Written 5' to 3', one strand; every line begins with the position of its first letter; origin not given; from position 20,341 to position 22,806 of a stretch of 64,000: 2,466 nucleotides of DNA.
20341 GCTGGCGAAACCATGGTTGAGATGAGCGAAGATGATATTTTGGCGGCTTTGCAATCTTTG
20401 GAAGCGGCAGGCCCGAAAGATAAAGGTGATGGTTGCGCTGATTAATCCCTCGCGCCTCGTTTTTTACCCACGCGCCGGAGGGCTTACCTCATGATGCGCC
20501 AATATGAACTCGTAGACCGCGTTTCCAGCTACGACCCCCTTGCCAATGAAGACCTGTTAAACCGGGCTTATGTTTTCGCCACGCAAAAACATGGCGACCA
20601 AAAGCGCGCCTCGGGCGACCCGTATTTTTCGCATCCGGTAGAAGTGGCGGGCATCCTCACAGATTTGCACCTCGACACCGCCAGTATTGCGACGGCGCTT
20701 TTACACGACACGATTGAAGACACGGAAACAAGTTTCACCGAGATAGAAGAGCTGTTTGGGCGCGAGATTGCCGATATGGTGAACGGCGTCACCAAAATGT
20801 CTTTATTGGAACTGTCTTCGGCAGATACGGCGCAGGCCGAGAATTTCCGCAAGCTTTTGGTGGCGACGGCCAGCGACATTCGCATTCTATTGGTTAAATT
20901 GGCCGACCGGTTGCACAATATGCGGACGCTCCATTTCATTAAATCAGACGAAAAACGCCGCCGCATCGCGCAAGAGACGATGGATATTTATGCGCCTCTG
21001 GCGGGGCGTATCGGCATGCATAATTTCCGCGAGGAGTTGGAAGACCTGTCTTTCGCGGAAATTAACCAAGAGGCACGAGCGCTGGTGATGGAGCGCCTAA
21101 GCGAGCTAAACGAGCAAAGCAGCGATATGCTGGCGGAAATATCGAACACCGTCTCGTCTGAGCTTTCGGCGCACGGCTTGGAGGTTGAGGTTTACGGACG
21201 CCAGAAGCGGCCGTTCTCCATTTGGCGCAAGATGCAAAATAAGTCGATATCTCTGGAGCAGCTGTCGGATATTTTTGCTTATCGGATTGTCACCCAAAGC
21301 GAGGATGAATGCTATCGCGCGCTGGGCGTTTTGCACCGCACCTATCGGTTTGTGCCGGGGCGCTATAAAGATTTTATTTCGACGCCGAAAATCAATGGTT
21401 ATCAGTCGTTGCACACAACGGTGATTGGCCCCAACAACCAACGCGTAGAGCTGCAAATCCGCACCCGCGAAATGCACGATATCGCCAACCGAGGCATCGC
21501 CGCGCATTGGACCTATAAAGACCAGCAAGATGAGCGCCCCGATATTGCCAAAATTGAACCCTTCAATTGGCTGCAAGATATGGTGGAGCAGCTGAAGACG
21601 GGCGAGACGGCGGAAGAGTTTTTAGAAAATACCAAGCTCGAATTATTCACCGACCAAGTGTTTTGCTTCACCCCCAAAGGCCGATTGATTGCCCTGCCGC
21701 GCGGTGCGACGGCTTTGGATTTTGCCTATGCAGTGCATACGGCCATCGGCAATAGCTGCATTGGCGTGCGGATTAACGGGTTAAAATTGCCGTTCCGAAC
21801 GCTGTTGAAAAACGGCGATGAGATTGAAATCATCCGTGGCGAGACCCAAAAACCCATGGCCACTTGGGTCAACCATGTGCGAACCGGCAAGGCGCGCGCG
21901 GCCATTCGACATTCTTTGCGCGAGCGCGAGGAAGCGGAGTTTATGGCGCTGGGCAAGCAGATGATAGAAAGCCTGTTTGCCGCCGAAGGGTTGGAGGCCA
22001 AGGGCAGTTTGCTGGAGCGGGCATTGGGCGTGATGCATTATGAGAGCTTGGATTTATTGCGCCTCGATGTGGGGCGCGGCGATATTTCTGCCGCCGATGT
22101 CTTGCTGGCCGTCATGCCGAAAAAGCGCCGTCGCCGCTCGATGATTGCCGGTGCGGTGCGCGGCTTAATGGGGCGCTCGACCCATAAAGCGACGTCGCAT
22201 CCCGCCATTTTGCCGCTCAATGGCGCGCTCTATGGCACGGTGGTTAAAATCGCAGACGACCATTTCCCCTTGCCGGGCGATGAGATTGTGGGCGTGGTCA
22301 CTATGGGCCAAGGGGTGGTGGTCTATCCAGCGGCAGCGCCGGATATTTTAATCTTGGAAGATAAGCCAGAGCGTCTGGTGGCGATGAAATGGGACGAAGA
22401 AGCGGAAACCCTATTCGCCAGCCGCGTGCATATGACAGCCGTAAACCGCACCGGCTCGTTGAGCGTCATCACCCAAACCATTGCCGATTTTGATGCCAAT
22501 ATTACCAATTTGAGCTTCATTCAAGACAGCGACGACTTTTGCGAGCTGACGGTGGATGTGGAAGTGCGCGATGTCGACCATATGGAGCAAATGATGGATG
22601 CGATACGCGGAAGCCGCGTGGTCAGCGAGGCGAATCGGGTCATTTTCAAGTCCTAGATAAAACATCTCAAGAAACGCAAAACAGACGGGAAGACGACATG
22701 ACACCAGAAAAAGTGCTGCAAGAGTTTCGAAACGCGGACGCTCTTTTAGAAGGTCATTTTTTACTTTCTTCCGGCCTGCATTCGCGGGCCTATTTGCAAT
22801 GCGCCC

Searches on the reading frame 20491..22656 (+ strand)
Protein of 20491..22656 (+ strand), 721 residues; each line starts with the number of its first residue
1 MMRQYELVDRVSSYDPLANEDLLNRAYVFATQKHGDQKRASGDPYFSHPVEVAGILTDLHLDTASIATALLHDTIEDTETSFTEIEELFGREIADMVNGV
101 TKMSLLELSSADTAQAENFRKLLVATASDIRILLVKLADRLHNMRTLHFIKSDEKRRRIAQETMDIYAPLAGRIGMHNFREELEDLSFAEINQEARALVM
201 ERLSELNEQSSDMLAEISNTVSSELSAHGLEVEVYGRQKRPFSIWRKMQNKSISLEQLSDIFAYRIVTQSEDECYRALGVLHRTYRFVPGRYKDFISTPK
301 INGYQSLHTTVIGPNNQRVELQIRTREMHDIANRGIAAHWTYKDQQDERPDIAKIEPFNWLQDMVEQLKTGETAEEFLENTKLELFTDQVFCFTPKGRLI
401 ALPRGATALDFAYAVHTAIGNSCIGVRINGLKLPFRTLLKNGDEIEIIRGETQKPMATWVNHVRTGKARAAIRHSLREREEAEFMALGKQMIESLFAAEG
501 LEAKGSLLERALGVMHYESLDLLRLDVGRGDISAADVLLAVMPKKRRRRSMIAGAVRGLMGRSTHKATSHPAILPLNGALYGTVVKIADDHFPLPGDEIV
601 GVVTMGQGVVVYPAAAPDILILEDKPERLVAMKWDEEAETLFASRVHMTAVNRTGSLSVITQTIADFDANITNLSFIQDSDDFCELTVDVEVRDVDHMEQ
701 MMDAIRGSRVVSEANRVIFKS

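Call 50: find_homologous_proteins(query=window:20491-22656:+, max_evalue=1e-100)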
Query window:20491-22656:+ (721 aa): 8000 proteins with E <= 1e-100 among 8000 candidates; the best 120 are listed.
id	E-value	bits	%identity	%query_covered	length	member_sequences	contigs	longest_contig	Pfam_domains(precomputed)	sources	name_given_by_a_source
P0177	0.0e+0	1602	100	100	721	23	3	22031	PF04607.24,PF13328.13,PF19296.6,PF02824.28,PF01966.29,PF13291.13,PF28438.1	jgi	jgi:guanosine-3',5'-bis(diphosphate) 3'-pyrophosphohydrolase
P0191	0.0e+0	1520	94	100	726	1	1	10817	PF04607.24,PF13328.13,PF19296.6,PF02824.28,PF01966.29,PF13291.13,PF28438.1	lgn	-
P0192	0.0e+0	1518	94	100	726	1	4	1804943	PF04607.24,PF13328.13,PF19296.6,PF02824.28,PF01966.29,PF13291.13,PF28438.1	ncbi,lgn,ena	-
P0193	0.0e+0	1517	94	100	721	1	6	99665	PF04607.24,PF13328.13,PF19296.6,PF02824.28,PF01966.29,PF13291.13,PF28438.1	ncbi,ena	-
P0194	0.0e+0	1476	91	100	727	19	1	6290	PF04607.24,PF13328.13,PF19296.6,PF02824.28,PF01966.29,PF13291.13,PF28438.1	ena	-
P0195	0.0e+0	1454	90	100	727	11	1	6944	PF04607.24,PF13328.13,PF19296.6,PF02824.28,PF01966.29,PF13291.13,PF28438.1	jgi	-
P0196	0.0e+0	1314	82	100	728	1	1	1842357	PF04607.24,PF13328.13,PF19296.6,PF02824.28,PF01966.29,PF13291.13,PF28438.1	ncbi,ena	-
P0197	0.0e+0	1300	80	100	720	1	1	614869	PF04607.24,PF13328.13,PF19296.6,PF02824.28,PF01966.29,PF13291.13,PF28438.1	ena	-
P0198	0.0e+0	1294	80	100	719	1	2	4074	PF04607.24,PF13328.13,PF19296.6,PF02824.28,PF01966.29,PF13291.13,PF28438.1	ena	-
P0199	0.0e+0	1272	79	100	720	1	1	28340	PF04607.24,PF13328.13,PF19296.6,PF02824.28,PF01966.29,PF13291.13,PF28438.1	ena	-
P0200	0.0e+0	1271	79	100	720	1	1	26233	PF04607.24,PF13328.13,PF19296.6,PF02824.28,PF01966.29,PF13291.13,PF28438.1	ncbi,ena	-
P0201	0.0e+0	1269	79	100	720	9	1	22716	PF04607.24,PF13328.13,PF19296.6,PF02824.28,PF01966.29,PF13291.13,PF28438.1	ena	-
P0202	0.0e+0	1267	78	100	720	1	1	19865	PF04607.24,PF13328.13,PF19296.6,PF02824.28,PF01966.29,PF13291.13,PF28438.1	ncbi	ncbi:MAG: RelA/SpoT family protein [Parvibaculales bacterium]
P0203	0.0e+0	1261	78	100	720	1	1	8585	PF04607.24,PF13328.13,PF19296.6,PF02824.28,PF01966.29,PF13291.13,PF28438.1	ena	-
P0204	0.0e+0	1260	78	100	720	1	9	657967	PF04607.24,PF13328.13,PF19296.6,PF02824.28,PF01966.29,PF13291.13,PF28438.1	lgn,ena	-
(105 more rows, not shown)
